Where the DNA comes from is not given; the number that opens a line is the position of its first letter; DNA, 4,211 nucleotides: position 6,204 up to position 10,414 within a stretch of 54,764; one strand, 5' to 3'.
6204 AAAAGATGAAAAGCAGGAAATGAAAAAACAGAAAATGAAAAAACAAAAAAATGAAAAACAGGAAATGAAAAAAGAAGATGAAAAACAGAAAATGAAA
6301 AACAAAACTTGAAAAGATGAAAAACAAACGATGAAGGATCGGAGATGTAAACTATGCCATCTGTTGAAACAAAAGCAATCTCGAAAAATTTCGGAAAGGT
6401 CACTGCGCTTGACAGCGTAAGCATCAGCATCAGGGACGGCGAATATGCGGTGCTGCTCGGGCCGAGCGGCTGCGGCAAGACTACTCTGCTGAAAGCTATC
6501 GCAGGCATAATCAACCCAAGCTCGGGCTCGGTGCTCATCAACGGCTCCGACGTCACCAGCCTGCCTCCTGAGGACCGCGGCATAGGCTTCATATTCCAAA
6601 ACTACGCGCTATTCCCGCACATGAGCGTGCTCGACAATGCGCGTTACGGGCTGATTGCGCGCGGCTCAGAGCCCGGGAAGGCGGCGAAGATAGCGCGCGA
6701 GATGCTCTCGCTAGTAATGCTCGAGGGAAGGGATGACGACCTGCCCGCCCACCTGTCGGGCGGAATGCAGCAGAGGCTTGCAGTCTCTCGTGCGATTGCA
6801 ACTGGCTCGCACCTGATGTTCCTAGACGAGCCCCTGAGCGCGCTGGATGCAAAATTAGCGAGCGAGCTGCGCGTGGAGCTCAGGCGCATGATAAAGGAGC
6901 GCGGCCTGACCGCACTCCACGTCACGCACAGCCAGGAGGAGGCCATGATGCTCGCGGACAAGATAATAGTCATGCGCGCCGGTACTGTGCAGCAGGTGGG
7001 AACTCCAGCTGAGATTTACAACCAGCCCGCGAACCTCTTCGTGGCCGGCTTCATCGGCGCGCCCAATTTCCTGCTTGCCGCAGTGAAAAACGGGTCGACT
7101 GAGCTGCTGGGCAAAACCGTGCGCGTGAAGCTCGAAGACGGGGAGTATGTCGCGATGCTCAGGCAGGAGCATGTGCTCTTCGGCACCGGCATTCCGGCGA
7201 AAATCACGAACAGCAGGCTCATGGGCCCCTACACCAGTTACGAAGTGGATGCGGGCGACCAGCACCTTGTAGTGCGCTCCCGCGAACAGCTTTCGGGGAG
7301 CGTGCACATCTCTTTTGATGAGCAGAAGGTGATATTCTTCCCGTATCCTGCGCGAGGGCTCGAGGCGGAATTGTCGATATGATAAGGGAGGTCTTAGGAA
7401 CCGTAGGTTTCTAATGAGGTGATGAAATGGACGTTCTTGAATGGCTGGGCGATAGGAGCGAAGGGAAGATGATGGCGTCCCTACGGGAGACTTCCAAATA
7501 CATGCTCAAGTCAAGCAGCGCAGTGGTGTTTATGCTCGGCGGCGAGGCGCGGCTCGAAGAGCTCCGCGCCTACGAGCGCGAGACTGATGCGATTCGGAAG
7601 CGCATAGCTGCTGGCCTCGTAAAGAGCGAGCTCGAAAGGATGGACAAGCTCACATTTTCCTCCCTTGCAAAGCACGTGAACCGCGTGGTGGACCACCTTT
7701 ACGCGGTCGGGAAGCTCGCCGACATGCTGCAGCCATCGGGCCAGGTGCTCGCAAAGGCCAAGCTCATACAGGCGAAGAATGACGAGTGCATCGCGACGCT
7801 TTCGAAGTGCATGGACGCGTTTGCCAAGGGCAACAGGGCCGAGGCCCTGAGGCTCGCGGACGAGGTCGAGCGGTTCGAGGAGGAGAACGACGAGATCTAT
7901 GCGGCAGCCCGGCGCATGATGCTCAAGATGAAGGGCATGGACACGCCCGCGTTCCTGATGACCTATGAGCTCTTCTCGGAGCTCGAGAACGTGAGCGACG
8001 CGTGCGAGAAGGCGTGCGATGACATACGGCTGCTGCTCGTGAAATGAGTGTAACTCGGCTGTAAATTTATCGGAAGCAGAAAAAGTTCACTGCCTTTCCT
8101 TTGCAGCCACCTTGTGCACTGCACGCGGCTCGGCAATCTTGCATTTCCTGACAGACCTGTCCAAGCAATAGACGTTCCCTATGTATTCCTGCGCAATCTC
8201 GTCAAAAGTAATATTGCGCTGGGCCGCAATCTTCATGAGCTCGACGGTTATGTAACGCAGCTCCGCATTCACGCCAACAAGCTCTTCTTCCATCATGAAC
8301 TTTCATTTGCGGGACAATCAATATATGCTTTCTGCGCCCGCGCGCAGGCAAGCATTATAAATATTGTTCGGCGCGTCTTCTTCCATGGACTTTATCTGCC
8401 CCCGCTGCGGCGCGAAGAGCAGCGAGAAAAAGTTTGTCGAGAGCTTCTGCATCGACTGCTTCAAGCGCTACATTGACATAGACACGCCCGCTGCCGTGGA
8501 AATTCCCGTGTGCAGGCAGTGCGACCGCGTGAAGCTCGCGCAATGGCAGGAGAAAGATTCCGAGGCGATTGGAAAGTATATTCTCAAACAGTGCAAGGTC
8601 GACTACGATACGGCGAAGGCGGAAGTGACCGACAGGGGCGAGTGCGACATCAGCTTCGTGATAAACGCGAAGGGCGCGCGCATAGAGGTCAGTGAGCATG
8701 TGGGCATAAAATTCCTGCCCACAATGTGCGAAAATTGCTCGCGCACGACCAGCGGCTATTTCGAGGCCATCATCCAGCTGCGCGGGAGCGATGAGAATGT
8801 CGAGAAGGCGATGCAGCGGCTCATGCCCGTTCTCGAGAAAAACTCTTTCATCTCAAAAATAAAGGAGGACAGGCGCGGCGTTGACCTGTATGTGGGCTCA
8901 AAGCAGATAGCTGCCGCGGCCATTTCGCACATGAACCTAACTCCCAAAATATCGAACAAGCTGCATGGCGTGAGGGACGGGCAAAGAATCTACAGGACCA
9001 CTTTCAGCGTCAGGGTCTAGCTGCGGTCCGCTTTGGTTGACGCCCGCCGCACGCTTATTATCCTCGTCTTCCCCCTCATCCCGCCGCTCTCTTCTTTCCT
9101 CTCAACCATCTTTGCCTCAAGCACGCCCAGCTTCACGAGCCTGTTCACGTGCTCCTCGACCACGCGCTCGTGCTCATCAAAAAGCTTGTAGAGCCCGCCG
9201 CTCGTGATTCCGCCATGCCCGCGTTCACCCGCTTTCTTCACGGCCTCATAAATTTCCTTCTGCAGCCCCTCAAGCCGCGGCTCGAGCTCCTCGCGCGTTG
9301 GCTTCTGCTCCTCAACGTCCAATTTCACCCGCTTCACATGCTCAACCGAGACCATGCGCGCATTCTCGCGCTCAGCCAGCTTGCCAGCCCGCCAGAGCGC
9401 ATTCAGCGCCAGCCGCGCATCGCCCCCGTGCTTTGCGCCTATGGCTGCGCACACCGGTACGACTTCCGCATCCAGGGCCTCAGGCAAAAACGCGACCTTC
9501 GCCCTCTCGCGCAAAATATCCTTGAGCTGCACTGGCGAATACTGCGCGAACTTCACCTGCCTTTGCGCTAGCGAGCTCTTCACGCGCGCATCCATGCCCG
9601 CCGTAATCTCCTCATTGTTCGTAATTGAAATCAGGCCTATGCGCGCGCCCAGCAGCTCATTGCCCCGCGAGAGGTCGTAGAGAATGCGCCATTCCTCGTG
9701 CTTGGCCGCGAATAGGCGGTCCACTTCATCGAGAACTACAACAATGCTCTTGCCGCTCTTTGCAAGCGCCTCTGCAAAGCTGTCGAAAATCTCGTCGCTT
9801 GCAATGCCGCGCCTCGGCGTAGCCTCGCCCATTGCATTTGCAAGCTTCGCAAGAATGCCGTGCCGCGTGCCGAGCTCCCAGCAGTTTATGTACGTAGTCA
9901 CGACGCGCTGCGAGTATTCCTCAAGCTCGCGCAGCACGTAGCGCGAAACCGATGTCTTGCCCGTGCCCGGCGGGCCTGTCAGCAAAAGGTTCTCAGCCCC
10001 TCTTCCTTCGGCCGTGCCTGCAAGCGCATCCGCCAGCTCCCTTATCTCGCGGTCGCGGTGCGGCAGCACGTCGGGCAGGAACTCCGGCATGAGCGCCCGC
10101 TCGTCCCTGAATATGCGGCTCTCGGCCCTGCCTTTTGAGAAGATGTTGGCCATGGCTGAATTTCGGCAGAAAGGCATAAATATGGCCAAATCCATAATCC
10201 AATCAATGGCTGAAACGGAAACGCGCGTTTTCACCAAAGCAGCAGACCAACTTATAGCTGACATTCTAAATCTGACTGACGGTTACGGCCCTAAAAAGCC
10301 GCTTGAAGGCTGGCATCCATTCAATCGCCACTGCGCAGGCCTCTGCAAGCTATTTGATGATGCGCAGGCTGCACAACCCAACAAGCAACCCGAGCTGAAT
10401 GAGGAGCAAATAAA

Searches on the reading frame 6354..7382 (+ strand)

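Call 68: search_protein_families(library=pfam, proteins=[window:6354-7382:+], max_evalue=0.001)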
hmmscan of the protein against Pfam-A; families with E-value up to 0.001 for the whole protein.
window:6354-7382:+ (342 aa): 7 families
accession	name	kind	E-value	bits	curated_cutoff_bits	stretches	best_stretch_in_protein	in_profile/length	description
PF00005.33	ABC_tran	-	1.3e-32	113.7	25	1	19-161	1-136/137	ABC transporter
PF13304.12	AAA_21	-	2.1e-07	31.7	27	0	32-59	2-26/304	AAA domain, putative AbiEii toxin, Type IV TA system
PF01078.27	Mg_chelatase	-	0.00012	22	20.3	1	14-110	7-102/207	Magnesium chelatase, subunit ChlI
PF13555.12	AAA_29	-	0.00021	21.4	27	1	22-60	15-52/61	P-loop containing region of AAA domain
PF00004.35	AAA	-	0.00022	22.1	21.2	1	33-68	2-35/131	ATPase family associated with various cellular activities (AAA)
PF09818.15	ABC_ATPase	-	0.00051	19.6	23.2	0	135-217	159-256/283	P-loop domain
PF13191.12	AAA_16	-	0.00092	20.2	32.6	0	27-107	20-85/167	AAA ATPase domain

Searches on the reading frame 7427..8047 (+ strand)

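Call 68: search_protein_families(library=pfam, proteins=[window:7427-8047:+], max_evalue=0.001)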
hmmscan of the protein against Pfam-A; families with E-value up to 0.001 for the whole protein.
window:7427-8047:+ (206 aa): 2 families
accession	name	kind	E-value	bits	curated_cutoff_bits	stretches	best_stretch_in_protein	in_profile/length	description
PF01865.21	PhoU_div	-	1.9e-13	50.7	24.4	1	40-205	43-213/214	Protein of unknown function DUF47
PF01895.24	PhoU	-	4e-06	27.6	23.5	1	120-199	7-88/89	PhoU domain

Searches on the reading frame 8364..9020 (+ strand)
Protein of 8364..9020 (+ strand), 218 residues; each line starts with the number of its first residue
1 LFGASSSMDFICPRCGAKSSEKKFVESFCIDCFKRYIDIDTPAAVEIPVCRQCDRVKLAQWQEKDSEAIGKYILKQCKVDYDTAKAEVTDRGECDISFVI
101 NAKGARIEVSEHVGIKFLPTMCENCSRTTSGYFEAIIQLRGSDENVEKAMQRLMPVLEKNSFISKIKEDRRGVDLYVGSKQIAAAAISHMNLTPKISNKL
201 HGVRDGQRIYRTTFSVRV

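Call 68: search_protein_families(library=pfam, proteins=[window:8364-9020:+], max_evalue=0.001)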
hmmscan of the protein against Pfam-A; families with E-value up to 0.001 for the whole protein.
window:8364-9020:+ (218 aa): 1 family
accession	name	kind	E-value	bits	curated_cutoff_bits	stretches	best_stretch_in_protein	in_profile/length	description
PF04981.18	NMD3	-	2.4e-32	112.8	24.9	1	12-218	1-243/243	NMD3 family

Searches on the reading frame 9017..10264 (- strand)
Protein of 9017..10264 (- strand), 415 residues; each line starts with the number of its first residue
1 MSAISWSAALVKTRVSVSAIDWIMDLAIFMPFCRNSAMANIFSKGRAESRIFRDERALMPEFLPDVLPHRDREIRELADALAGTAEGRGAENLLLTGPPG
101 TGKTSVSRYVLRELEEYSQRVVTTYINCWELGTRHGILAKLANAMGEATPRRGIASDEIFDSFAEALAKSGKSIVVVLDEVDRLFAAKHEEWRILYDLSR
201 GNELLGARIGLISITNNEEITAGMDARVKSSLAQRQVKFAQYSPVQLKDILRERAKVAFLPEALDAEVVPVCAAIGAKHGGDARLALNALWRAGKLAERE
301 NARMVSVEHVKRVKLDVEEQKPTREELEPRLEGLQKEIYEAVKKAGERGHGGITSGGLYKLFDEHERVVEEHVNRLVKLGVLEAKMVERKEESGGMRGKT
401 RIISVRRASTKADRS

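Call 68: search_protein_families(library=pfam, proteins=[window:9017-10264:-], max_evalue=0.001)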
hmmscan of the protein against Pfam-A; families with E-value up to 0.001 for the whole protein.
window:9017-10264:- (415 aa): 11 families
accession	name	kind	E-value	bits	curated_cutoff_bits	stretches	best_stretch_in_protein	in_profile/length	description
PF22703.2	Cdc6_lid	-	1.6e-22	79.6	27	1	248-313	1-66/68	Cdc6 AAA+ ATPase-type lid domain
PF13191.12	AAA_16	-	8.6e-17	62.6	32.6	1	67-200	2-157/167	AAA ATPase domain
PF13401.12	AAA_22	-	5.2e-16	59.6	27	1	89-198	4-110/130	AAA domain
PF00004.35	AAA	-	3e-08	34.6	21.2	1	93-216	1-109/131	ATPase family associated with various cellular activities (AAA)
PF07693.20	KAP_NTPase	-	2e-07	31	20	0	76-151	7-81/293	KAP family P-loop domain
PF01637.24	ATPase_2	-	4.9e-07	30.2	33.2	1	70-188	4-126/225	ATPase domain predominantly from Archaea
PF13238.12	AAA_18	-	5.3e-05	24.1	29.4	1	94-133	2-33/128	AAA domain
PF24883.2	NPHP3_N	-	5.3e-05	23.9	24.8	1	91-145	23-79/164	Nephrocystin 3, N-terminal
PF07728.20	AAA_5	-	6.7e-05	23.4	22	1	92-184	1-78/139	AAA domain (dynein-related subfamily)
PF05673.19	DUF815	-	0.0001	22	23.8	1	69-123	32-86/249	Protein of unknown function (DUF815)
PF13245.12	AAA_19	-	0.00054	20.6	25.1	0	90-122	11-42/134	AAA domain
